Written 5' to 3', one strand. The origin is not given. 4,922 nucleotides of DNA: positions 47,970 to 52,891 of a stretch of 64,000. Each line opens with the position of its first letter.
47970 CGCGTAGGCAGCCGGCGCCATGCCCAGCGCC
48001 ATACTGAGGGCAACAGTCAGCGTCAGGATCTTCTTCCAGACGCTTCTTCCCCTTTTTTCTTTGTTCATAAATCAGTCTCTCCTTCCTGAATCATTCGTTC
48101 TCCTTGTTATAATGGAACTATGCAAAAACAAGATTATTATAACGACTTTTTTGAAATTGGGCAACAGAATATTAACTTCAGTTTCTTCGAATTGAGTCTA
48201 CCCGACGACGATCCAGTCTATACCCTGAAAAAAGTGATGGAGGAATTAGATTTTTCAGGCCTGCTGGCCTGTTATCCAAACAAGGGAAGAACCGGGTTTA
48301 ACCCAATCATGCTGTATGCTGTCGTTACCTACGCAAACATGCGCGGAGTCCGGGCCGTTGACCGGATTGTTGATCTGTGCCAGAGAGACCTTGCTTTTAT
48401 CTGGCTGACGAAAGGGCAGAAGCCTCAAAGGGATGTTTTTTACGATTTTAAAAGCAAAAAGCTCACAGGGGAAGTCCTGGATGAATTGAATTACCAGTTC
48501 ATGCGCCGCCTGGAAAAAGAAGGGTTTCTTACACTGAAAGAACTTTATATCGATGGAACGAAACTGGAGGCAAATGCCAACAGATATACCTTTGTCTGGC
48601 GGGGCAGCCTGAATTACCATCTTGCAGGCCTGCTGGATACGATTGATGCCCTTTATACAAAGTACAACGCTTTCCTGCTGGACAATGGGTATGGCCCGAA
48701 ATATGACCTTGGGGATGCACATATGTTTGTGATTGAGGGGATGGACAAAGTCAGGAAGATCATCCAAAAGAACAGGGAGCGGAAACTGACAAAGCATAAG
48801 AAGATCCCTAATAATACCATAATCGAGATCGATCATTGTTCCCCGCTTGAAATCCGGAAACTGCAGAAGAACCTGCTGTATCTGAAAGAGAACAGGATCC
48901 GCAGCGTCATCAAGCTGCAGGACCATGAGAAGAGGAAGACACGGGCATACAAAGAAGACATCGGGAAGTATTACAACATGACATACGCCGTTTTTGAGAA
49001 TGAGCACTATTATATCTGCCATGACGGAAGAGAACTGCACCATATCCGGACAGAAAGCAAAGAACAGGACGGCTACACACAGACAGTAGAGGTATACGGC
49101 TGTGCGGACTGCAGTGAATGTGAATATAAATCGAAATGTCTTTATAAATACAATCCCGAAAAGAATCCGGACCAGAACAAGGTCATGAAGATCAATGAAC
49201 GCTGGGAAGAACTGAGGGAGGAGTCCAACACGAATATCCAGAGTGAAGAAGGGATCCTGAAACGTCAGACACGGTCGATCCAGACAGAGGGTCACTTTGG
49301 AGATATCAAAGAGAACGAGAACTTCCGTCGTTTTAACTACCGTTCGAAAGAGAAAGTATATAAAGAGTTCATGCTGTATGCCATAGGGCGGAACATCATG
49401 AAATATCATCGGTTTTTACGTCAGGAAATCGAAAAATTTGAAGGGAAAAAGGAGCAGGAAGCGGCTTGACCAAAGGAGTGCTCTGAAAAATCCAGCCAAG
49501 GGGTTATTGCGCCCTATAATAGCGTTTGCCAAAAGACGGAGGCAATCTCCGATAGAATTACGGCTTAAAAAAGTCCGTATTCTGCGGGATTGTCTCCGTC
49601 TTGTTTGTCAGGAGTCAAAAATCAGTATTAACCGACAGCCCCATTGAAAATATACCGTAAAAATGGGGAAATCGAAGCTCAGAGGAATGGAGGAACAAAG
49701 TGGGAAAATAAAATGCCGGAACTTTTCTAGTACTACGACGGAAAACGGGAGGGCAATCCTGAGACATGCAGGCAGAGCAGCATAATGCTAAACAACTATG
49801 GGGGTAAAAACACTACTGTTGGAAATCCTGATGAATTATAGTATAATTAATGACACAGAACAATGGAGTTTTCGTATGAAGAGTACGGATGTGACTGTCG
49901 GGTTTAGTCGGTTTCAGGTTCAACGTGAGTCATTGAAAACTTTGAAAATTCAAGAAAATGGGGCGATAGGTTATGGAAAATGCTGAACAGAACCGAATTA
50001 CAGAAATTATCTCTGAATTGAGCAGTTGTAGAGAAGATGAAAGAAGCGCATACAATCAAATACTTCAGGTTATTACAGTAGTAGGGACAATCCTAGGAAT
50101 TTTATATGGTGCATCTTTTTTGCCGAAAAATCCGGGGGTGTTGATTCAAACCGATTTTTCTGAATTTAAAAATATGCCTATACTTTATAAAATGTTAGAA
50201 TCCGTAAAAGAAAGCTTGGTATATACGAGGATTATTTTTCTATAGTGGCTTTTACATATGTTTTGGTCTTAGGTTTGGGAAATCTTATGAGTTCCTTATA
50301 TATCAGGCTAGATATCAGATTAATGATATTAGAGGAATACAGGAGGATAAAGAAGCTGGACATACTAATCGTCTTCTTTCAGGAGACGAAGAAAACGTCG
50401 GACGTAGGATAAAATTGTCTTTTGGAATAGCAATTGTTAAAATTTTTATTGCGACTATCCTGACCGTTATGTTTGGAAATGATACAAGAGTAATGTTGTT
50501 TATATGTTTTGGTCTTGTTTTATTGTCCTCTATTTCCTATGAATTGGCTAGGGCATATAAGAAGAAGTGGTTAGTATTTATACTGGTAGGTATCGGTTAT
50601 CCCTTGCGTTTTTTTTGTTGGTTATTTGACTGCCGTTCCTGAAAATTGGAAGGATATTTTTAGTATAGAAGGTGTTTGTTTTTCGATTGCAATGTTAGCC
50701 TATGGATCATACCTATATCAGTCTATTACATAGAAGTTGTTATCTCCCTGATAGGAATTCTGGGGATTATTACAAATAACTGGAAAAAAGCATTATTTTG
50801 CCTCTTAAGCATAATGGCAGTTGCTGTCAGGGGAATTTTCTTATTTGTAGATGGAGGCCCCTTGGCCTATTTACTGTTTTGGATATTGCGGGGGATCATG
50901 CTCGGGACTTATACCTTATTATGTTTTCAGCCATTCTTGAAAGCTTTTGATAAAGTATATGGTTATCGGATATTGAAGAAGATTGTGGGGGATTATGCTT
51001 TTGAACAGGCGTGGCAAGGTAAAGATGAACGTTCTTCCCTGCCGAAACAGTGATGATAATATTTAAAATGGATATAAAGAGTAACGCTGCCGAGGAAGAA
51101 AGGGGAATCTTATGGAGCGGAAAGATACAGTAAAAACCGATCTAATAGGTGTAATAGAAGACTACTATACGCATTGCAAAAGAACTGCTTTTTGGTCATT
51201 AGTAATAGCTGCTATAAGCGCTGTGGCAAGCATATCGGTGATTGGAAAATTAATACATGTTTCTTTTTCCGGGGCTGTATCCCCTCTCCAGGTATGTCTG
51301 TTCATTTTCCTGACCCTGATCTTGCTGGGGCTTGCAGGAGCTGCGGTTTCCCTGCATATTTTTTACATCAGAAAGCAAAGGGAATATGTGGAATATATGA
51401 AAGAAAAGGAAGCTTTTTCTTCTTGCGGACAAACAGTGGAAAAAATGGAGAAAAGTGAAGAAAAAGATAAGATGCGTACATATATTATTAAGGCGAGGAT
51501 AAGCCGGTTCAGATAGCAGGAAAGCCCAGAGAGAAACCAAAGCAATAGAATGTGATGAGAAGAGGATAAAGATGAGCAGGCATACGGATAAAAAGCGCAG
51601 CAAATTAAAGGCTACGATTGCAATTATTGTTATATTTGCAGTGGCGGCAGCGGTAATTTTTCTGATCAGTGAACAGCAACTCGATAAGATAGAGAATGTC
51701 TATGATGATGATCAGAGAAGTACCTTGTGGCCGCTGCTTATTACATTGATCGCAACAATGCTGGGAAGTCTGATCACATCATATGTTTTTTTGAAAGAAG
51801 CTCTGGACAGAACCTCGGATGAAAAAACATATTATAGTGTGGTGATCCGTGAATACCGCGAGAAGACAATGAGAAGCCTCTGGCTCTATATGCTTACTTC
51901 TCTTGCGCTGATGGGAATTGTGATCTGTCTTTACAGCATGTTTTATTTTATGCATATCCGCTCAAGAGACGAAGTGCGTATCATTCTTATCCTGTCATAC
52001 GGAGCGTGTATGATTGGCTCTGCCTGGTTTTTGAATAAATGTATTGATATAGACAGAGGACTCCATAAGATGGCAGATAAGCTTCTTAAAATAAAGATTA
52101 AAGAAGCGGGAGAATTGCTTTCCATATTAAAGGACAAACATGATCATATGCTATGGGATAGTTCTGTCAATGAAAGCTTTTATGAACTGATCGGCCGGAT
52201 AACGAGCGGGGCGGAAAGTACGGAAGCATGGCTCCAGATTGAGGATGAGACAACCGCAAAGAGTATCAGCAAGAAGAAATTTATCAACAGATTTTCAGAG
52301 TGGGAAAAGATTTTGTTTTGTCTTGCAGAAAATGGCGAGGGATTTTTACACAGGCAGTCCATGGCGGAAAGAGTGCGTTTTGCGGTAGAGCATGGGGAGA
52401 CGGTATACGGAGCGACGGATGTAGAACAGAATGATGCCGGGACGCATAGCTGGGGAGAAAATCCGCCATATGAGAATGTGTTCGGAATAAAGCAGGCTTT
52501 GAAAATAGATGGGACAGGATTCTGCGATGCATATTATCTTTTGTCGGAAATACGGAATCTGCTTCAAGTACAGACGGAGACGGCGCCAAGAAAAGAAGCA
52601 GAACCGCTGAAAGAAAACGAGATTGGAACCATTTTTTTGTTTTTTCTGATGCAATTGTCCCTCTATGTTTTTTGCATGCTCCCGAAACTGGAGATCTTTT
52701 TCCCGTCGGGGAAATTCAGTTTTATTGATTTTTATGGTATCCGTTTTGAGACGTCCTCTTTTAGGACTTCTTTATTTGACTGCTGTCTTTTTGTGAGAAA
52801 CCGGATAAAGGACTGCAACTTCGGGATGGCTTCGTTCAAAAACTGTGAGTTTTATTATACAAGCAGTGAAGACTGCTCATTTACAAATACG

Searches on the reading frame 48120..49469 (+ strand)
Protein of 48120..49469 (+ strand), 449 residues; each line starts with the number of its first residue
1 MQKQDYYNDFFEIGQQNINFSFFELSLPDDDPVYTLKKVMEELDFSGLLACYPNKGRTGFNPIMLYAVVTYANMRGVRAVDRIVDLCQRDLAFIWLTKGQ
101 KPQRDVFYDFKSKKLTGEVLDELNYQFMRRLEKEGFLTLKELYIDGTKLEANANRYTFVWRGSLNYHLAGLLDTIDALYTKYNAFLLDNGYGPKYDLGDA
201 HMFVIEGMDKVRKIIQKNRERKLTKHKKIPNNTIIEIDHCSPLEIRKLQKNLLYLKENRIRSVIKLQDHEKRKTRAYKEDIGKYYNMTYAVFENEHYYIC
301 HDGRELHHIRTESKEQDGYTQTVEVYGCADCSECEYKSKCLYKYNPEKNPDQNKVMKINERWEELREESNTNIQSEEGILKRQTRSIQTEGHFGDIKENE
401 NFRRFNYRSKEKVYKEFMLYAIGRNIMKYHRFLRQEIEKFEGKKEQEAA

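Call 69: search_protein_families(library=pfam, proteins=[window:48120-49469:+], max_evalue=0.001)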
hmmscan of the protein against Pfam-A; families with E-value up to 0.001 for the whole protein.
window:48120-49469:+ (449 aa): 2 families
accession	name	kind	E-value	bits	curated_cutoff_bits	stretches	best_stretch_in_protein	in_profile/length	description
PF13751.12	DDE_Tnp_1_6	-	2.8e-28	99.1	25.1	1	299-430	1-125/125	Transposase DDE domain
PF05598.16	DUF772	-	3.1e-05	24.3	23.1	1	56-123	1-70/74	Transposase domain (DUF772)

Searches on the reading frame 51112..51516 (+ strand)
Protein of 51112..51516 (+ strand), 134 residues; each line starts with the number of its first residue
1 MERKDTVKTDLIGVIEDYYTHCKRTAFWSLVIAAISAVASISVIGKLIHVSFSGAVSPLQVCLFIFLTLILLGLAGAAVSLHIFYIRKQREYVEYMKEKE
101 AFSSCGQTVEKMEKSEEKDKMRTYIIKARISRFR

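Call 69: search_protein_families(library=pfam, proteins=[window:51112-51516:+], max_evalue=0.001)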
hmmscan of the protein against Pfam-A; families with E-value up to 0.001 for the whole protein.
window:51112-51516:+ (134 aa): 0 families

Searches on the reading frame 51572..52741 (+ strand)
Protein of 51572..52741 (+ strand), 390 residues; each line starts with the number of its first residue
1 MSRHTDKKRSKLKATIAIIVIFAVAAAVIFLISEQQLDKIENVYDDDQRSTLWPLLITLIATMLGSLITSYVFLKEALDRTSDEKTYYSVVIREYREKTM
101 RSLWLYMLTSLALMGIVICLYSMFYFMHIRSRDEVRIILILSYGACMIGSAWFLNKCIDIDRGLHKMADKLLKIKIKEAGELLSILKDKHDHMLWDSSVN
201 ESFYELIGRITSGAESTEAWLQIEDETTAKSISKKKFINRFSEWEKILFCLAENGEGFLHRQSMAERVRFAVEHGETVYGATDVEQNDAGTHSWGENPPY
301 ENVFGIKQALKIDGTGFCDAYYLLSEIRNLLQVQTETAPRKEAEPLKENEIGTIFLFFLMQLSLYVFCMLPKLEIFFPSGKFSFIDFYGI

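Call 61: find_related_loci(query=A4, collection=metagenome_contigs, flank=10000)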
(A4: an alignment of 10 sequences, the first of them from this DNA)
Query A4 (390 aa) in metagenome_contigs; peptide patterns used: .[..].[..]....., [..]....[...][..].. (x = any residue, [..] = any of these).
63 stretches matched a pattern; 10 encode a relative of the query (tblastn E <= 1e-3); 10 distinct loci.
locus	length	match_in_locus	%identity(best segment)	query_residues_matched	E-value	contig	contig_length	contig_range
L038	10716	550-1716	89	1-390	0e+0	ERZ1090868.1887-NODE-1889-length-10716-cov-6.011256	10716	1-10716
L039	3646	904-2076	88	1-390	0e+0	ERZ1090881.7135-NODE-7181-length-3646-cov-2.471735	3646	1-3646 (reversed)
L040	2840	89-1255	84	1-390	0e+0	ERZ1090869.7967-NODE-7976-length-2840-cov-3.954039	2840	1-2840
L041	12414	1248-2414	88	1-390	0e+0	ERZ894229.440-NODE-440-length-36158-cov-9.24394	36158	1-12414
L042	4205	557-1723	84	1-390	0e+0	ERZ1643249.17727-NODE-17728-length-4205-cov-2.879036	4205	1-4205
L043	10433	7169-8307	89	1-390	0e+0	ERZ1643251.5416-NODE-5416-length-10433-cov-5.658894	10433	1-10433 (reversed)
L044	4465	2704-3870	83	1-390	0e+0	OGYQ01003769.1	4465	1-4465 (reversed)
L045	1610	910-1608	81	1-234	7e-130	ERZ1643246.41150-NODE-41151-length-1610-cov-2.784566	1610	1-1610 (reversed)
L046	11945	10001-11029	40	46-390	4e-65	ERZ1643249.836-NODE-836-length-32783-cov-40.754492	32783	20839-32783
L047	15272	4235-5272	30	52-390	6e-39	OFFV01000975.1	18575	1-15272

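Call 79: search_protein_representatives(protein=window:51572-52741:+)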
Query: 390 residues. Proteins with E-value up to 0.001 (for the whole library): 47; up to 1e-10: 41; up to 1e-30: 28. The best 47 are listed.
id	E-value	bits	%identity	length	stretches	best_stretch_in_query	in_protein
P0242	2.1e-227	770.7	89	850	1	1-390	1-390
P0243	6.8e-85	301.7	47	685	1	12-389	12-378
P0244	1.1e-74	268.2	45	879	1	18-389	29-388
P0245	3.9e-71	256.5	44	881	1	11-390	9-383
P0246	4.2e-66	239.9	42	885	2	10-207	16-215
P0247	7.6e-66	239.1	41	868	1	16-390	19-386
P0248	7.0e-64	232.6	42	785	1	51-389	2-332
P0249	2.2e-63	231.0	38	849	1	17-389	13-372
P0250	2.2e-62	227.7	42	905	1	42-389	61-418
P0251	6.3e-62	226.2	41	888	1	39-390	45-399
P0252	3.5e-60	220.4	39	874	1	8-389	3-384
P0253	1.5e-59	218.3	44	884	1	39-389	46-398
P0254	1.3e-55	205.4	39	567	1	30-390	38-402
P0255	2.7e-55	204.4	39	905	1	42-390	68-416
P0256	2.8e-54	201.0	40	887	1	45-390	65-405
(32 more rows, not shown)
